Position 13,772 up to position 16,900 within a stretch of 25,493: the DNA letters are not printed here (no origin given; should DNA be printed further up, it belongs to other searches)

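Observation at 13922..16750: DivL-like membrane pseudo-histidine kinase: His->Tyr, dead ATP-binding boxes and an intact terminal receiver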

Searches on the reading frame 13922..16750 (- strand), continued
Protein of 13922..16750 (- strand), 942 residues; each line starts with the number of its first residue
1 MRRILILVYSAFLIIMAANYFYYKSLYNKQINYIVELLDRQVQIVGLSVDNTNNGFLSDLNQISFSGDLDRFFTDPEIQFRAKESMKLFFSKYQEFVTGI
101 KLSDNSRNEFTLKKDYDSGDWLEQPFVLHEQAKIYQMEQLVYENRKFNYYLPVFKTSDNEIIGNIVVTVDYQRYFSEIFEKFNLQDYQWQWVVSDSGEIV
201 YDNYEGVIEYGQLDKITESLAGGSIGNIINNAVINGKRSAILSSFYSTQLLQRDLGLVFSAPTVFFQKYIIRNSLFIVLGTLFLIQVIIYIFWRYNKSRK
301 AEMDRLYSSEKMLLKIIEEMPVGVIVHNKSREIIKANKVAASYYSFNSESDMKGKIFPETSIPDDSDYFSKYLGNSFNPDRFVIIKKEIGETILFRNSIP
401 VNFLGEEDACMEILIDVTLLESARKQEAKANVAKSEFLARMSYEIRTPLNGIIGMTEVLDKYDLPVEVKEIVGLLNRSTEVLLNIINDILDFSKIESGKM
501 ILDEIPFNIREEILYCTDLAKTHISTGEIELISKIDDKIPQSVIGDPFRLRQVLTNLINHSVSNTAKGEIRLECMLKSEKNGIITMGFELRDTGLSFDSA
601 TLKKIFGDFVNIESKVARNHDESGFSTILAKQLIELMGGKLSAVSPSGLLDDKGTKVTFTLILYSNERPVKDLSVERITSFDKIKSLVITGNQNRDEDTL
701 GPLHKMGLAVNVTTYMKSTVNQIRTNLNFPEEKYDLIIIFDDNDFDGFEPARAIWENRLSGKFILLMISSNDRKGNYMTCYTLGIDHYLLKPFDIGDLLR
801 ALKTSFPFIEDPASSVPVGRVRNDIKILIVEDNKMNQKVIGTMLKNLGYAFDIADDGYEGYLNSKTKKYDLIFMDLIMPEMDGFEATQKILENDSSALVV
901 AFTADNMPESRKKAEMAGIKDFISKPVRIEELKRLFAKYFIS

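Call 45: search_protein_families(library=ncbifam, proteins=[P0001, P0133, P0128, P0132], max_evalue=0.00001)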
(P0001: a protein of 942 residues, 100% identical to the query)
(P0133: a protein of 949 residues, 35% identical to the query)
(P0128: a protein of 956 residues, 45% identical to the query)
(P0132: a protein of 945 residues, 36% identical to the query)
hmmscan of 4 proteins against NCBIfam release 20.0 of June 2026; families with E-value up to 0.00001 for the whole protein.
P0001 (942 aa): 107 families (the best 25 are shown)
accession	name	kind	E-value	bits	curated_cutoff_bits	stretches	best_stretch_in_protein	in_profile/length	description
NF008318.0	PRK11107.1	equivalog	2.4e-93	313.8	890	1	420-939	279-784/920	two-component sensor histidine kinase BarA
TIGR02956.1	TMAO_torS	equivalog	1.6e-69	235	676.5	2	421-748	451-761/967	TMAO reductase system sensor histidine kinase/response regulator TorS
NF011874.0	PRK15347.1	equivalog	8.7e-69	232.5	852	2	420-669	384-620/921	two component system sensor kinase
NF041947.1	LuxQ_Vibrio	equivalog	1.7e-67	228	1200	2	292-692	330-731/843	quorum-sensing autoinducer 2 sensor kinase/phosphatase LuxQ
NF008099.0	PRK10841.1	equivalog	3.5e-66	223.6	920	1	418-939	455-939/949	two-component system sensor histidine kinase RcsC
NF045901.1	HisKinLetSLeg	equivalog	3e-64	217.4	1650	2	420-708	280-561/906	two-component system sensor histidine kinase LetS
NF008302.0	PRK11091.1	equivalog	1.6e-56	191.9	838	2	416-806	265-643/779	aerobic respiration two-component sensor histidine kinase ArcB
NF008543.0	PRK11466.1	equivalog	1.3e-54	185.4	982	2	422-755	432-749/914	TMAO reductase system sensor histidine kinase/response regulator TorS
NF038297.2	hybrid_HK_HrmK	equivalog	8.1e-51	173.4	725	2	420-798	221-600/607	hybrid histidine kinase/response regulator HrmK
NF007420.1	PRK09959.1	equivalog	1.2e-38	132.4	1995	2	418-795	696-1063/1197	acid-sensing system histidine kinase EvgS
NF046044.1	PnpS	equivalog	1.6e-29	103.1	400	1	297-661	41-389/390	two-component system histidine kinase PnpS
TIGR02966.1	phoR_proteo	equivalog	6.6e-25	87.8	334.2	1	311-648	6-324/333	phosphate regulon sensor histidine kinase PhoR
NF047465.1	hybrid_HK_LvrA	exception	2.1e-24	85.6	1200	1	430-644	198-407/819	hybrid histidine kinase/response regulator LvrA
NF033092.0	HK_WalK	equivalog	5.4e-24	84.7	725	1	310-661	256-592/594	cell wall metabolism sensor histidine kinase WalK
NF007907.0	PRK10618.1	equivalog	7.2e-24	83.8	634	1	410-670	428-680/893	phosphotransferase RcsD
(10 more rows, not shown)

P0133 (949 aa): 127 families (the best 25 are shown)
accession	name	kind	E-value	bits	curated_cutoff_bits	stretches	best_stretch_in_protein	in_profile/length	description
NF008318.0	PRK11107.1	equivalog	1.1e-113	381.2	890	1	421-942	283-785/920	two-component sensor histidine kinase BarA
TIGR02956.1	TMAO_torS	equivalog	2.2e-99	333.9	676.5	2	419-804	452-818/967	TMAO reductase system sensor histidine kinase/response regulator TorS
NF041947.1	LuxQ_Vibrio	equivalog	4.7e-85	286.1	1200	2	413-675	447-708/843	quorum-sensing autoinducer 2 sensor kinase/phosphatase LuxQ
NF045901.1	HisKinLetSLeg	equivalog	5e-81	273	1650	1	427-942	289-789/906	two-component system sensor histidine kinase LetS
NF008302.0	PRK11091.1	equivalog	8.7e-78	262.3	838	2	413-805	265-642/779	aerobic respiration two-component sensor histidine kinase ArcB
NF008099.0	PRK10841.1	equivalog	1.2e-77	261.6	920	1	426-948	465-945/949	two-component system sensor histidine kinase RcsC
NF011874.0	PRK15347.1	equivalog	7.7e-77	259.2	852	2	419-648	386-606/921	two component system sensor kinase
NF008543.0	PRK11466.1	equivalog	3e-65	220.6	982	2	421-765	434-759/914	TMAO reductase system sensor histidine kinase/response regulator TorS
NF038297.2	hybrid_HK_HrmK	equivalog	1.5e-56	192.3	725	2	427-800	231-602/607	hybrid histidine kinase/response regulator HrmK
NF007420.1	PRK09959.1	equivalog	1.2e-51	175.4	1995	2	414-663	695-936/1197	acid-sensing system histidine kinase EvgS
NF046044.1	PnpS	equivalog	1.1e-48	166.2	400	1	301-647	47-382/390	two-component system histidine kinase PnpS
NF041832.1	near_NosP_CTERM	subfamily_domain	1.3e-41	142.9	400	2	426-712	2-280/370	NahK/ErcS family hybrid sensor histidine kinase/response regulator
NF047465.1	hybrid_HK_LvrA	exception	1.5e-41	142.3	1200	1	427-642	198-408/819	hybrid histidine kinase/response regulator LvrA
NF033092.0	HK_WalK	equivalog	1.6e-40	139.3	725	1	311-647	260-585/594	cell wall metabolism sensor histidine kinase WalK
TIGR02966.1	phoR_proteo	equivalog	1.7e-40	139.1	334.2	1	311-646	8-325/333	phosphate regulon sensor histidine kinase PhoR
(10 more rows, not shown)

P0128 (956 aa): 108 families (the best 25 are shown)
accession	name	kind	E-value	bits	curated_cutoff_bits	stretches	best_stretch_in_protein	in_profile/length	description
NF008318.0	PRK11107.1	equivalog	3.8e-86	290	890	1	429-953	279-787/920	two-component sensor histidine kinase BarA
TIGR02956.1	TMAO_torS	equivalog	1.4e-75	255.1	676.5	2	430-817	451-820/967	TMAO reductase system sensor histidine kinase/response regulator TorS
NF011874.0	PRK15347.1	equivalog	6e-70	236.4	852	2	429-652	384-599/921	two component system sensor kinase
NF008099.0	PRK10841.1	equivalog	8e-67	225.8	920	2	260-678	292-694/949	two-component system sensor histidine kinase RcsC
NF008302.0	PRK11091.1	equivalog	1.2e-64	218.9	838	2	433-829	273-655/779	aerobic respiration two-component sensor histidine kinase ArcB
NF045901.1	HisKinLetSLeg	equivalog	3e-63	214.1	1650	1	433-949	284-787/906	two-component system sensor histidine kinase LetS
NF041947.1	LuxQ_Vibrio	equivalog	8.1e-61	205.9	1200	2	315-652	343-681/843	quorum-sensing autoinducer 2 sensor kinase/phosphatase LuxQ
NF038297.2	hybrid_HK_HrmK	equivalog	1.9e-53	182.1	725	2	430-814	222-605/607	hybrid histidine kinase/response regulator HrmK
NF008543.0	PRK11466.1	equivalog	2.7e-51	174.5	982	2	431-774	432-755/914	TMAO reductase system sensor histidine kinase/response regulator TorS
NF046044.1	PnpS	equivalog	2.3e-35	122.4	400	1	312-650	46-374/390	two-component system histidine kinase PnpS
NF007420.1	PRK09959.1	equivalog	5.9e-34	116.8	1995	2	427-807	696-1064/1197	acid-sensing system histidine kinase EvgS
TIGR02966.1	phoR_proteo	equivalog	2e-28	99.4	334.2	1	320-650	5-318/333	phosphate regulon sensor histidine kinase PhoR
NF041880.1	EPS_EpsF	equivalog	2.2e-27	95.7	900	1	426-649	254-473/492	response regulator EpsF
NF047874.1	MASE3_PAS_HK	subfamily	2.6e-26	92.6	560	1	308-650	252-608/655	MASE3 domain-containing sensor histidine kinase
NF041832.1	near_NosP_CTERM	subfamily_domain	1e-25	90.7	400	1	438-652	2-210/370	NahK/ErcS family hybrid sensor histidine kinase/response regulator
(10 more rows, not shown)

P0132 (945 aa): 112 families (the best 25 are shown)
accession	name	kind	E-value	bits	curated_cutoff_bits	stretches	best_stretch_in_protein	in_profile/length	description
NF008318.0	PRK11107.1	equivalog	1.6e-103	347.5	890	1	418-943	281-788/920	two-component sensor histidine kinase BarA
TIGR02956.1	TMAO_torS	equivalog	1.2e-83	281.9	676.5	2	392-709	428-728/967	TMAO reductase system sensor histidine kinase/response regulator TorS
NF045901.1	HisKinLetSLeg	equivalog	7.6e-70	236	1650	1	399-939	264-788/906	two-component system sensor histidine kinase LetS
NF008302.0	PRK11091.1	equivalog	5.3e-64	216.7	838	2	380-805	232-643/779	aerobic respiration two-component sensor histidine kinase ArcB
NF008099.0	PRK10841.1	equivalog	1.9e-63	214.6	920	1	425-939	465-939/949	two-component system sensor histidine kinase RcsC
NF041947.1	LuxQ_Vibrio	equivalog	2.2e-63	214.4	1200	2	411-692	446-732/843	quorum-sensing autoinducer 2 sensor kinase/phosphatase LuxQ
NF011874.0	PRK15347.1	equivalog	5.2e-63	213.4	852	2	415-645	383-604/921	two component system sensor kinase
NF038297.2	hybrid_HK_HrmK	equivalog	2.3e-54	185.1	725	2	425-795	230-598/607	hybrid histidine kinase/response regulator HrmK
NF008543.0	PRK11466.1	equivalog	7.1e-50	169.7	982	2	416-710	430-709/914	TMAO reductase system sensor histidine kinase/response regulator TorS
NF007420.1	PRK09959.1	equivalog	5e-40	136.9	1995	2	413-667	695-941/1197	acid-sensing system histidine kinase EvgS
NF046044.1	PnpS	equivalog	6.3e-39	134.1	400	1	299-644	44-380/390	two-component system histidine kinase PnpS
TIGR02966.1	phoR_proteo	equivalog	2.8e-31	108.8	334.2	1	310-644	6-324/333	phosphate regulon sensor histidine kinase PhoR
NF041832.1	near_NosP_CTERM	subfamily_domain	5.9e-28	98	400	2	426-771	3-337/370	NahK/ErcS family hybrid sensor histidine kinase/response regulator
NF007907.0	PRK10618.1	equivalog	6.5e-27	93.8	634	1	230-745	265-755/893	phosphotransferase RcsD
NF047465.1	hybrid_HK_LvrA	exception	9.6e-26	90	1200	2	428-641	200-408/819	hybrid histidine kinase/response regulator LvrA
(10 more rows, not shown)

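Call 47: find_homologous_proteins(query=P0133, max_evalue=1e-50)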
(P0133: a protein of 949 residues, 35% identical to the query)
Query P0133 (949 aa): 7721 proteins with E <= 1e-50 among 8000 candidates; the best 120 are listed.
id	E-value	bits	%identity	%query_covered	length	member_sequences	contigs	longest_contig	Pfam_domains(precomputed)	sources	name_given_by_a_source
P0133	0.0e+0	2116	100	100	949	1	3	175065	PF02743.25,PF02518.32,PF00512.32,PF00072.31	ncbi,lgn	-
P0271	1.2e-258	879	45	100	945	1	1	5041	PF02518.32,PF00512.32,PF00072.31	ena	-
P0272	4.1e-257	874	44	99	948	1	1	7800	PF13426.14,PF13188.14,PF02518.32,PF00512.32,PF00072.31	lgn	-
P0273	9.5e-256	870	44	98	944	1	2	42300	PF02518.32,PF00512.32,PF00072.31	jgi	jgi:signal transduction histidine kinase/DNA-binding response OmpR family regulator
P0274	2.2e-254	865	44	99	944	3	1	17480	PF02518.32,PF00512.32,PF00072.31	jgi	jgi:signal transduction histidine kinase/DNA-binding response OmpR family regulator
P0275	8.2e-254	863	43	99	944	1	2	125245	PF02518.32,PF00512.32,PF00072.31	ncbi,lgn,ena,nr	ncbi:MAG: hypothetical protein A2X00_05910 [Bacteroidetes bacterium GWE2_32_14]|nr:MAG: hypothetical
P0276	4.2e-253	861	44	99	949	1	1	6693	PF02518.32,PF00512.32,PF00072.31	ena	-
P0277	1.7e-252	859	43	99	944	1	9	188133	PF02518.32,PF00512.32,PF00989.32,PF00072.31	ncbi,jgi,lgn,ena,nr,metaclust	ncbi:MAG: hypothetical protein A2X13_04455 [Bacteroidetes bacterium GWC2_33_15]|nr:MAG: hypothetical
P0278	5.6e-252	857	43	100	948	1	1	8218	PF02518.32,PF00512.32,PF00072.31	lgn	-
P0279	2.2e-251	855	44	98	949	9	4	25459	PF02518.32,PF00512.32,PF00072.31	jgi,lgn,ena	-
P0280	1.2e-250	853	44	97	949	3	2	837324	PF13188.14,PF02518.32,PF00512.32,PF00989.32,PF00072.31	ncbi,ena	-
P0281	1.8e-250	852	44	98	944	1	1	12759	PF02518.32,PF00512.32,PF00072.31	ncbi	-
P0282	4.8e-250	851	43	99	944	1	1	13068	PF02518.32,PF00512.32,PF00989.32,PF00072.31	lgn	-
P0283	4.9e-250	851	44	98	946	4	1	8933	PF02743.25,PF02518.32,PF00512.32,PF00072.31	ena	-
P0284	1.7e-249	849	43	99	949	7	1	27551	PF02518.32,PF00512.32,PF00072.31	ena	-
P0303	1.3e-246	839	42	100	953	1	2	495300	PF02518.32,PF00512.32,PF00989.32,PF00072.31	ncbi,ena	-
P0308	2.9e-246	838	42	99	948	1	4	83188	PF13426.14,PF13188.14,PF02518.32,PF00512.32,PF00989.32,PF00072.31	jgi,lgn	-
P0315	1.9e-245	836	42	100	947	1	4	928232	PF13188.14,PF02518.32,PF00512.32,PF00072.31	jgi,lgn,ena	-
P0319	5.3e-245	834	43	98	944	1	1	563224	PF02518.32,PF00512.32,PF00072.31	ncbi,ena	-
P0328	1.7e-244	832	43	98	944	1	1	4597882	PF02518.32,PF00512.32,PF00072.31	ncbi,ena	-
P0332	3.9e-244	831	42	99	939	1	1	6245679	PF02518.32,PF00512.32,PF00072.31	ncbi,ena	-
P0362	1.9e-240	819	43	98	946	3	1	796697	PF02518.32,PF00512.32,PF00072.31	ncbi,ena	-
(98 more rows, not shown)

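Call 56: find_encoding_contigs(protein=P0308, flank=5000, max_places=3)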
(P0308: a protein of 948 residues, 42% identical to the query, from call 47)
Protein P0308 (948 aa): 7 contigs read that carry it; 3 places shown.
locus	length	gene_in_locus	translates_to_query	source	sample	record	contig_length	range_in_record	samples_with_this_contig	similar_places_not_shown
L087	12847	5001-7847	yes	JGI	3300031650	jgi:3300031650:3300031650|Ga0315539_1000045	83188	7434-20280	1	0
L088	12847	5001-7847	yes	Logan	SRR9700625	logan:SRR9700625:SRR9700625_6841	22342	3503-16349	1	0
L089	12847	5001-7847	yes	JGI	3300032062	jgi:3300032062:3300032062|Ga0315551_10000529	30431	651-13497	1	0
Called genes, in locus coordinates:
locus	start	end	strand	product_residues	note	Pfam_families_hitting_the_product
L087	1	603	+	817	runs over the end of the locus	PF12704:MacB_PCD, PF02687:FtsX, PF12704:MacB_PCD, PF02687:FtsX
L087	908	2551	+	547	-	PF00890:FAD_binding_2 (faint), PF01266:DAO (faint), PF07992:Pyr_redox_2 (faint), PF00732:GMC_oxred_N, PF05199:GMC_oxred_C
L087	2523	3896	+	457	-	PF00171:Aldedh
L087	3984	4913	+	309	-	PF16745:RsgA_N, PF01926:MMR_HSR1 (faint), PF03193:RsgA_GTPase, PF00009:GTP_EFTU (weak)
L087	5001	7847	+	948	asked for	PF13426:PAS_9 (faint), PF00989:PAS (weak), PF13188:PAS_8 (weak), PF00512:HisKA, PF02518:HATPase_c, PF00072:Response_reg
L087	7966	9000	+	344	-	PF00581:Rhodanese, PF26341:AAA_SelU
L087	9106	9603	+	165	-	-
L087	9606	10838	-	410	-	PF01136:Peptidase_U32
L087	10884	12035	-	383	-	PF02518:HATPase_c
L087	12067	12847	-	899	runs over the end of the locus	-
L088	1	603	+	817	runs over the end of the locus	PF12704:MacB_PCD, PF02687:FtsX, PF12704:MacB_PCD, PF02687:FtsX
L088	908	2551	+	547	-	PF00890:FAD_binding_2 (faint), PF01266:DAO (faint), PF07992:Pyr_redox_2 (faint), PF00732:GMC_oxred_N, PF05199:GMC_oxred_C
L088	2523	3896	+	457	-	PF00171:Aldedh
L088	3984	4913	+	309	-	PF16745:RsgA_N, PF01926:MMR_HSR1 (faint), PF03193:RsgA_GTPase, PF00009:GTP_EFTU (weak)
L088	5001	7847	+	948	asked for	PF13426:PAS_9 (faint), PF00989:PAS (weak), PF13188:PAS_8 (weak), PF00512:HisKA, PF02518:HATPase_c, PF00072:Response_reg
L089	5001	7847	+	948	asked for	PF13426:PAS_9 (faint), PF00989:PAS (weak), PF13188:PAS_8 (weak), PF00512:HisKA, PF02518:HATPase_c, PF00072:Response_reg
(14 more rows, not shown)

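Call 57: find_encoding_contigs(protein=P0160, flank=5000, max_places=3)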
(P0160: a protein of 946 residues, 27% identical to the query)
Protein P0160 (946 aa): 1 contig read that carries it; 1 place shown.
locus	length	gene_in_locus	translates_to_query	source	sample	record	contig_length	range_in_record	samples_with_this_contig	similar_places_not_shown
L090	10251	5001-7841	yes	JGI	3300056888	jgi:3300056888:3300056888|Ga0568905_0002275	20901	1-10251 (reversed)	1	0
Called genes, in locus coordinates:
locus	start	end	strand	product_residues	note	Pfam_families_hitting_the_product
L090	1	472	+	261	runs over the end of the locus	PF02567:PhzC-PhzF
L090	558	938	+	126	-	PF08327:AHSA1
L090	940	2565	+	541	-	PF00890:FAD_binding_2 (weak), PF01266:DAO (weak), PF07992:Pyr_redox_2 (faint), PF13450:NAD_binding_8 (weak), PF00732:GMC_oxred_N (weak), PF05199:GMC_oxred_C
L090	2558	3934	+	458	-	PF00171:Aldedh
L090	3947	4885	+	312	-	PF16745:RsgA_N, PF03193:RsgA_GTPase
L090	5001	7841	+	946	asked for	PF02518:HATPase_c, PF00072:Response_reg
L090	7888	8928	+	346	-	PF00581:Rhodanese, PF26341:AAA_SelU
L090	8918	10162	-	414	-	PF01136:Peptidase_U32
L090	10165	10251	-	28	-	?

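Call 58: find_encoding_contigs(protein=P0143, flank=5000, max_places=3)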
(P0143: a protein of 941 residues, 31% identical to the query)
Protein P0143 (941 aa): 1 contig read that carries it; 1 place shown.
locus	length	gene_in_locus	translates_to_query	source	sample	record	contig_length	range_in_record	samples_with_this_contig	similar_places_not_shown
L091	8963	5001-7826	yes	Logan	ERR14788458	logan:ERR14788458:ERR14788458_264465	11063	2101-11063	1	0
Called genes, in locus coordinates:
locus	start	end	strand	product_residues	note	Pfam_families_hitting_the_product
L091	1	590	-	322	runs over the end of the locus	PF01380:SIS, PF00571:CBS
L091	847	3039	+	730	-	PF00270:DEAD, PF00271:Helicase_C, PF16124:RecQ_Zn_bind, PF09382:RQC, PF00570:HRDC, PF21220:RecQ-1-like_HTH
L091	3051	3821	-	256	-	PF03372:Exo_endo_phos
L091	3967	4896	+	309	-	PF16745:RsgA_N, PF01926:MMR_HSR1 (faint), PF03193:RsgA_GTPase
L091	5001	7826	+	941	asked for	PF13188:PAS_8 (faint), PF00512:HisKA, PF02518:HATPase_c, PF00072:Response_reg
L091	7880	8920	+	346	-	PF00581:Rhodanese, PF13238:AAA_18 (faint), PF26341:AAA_SelU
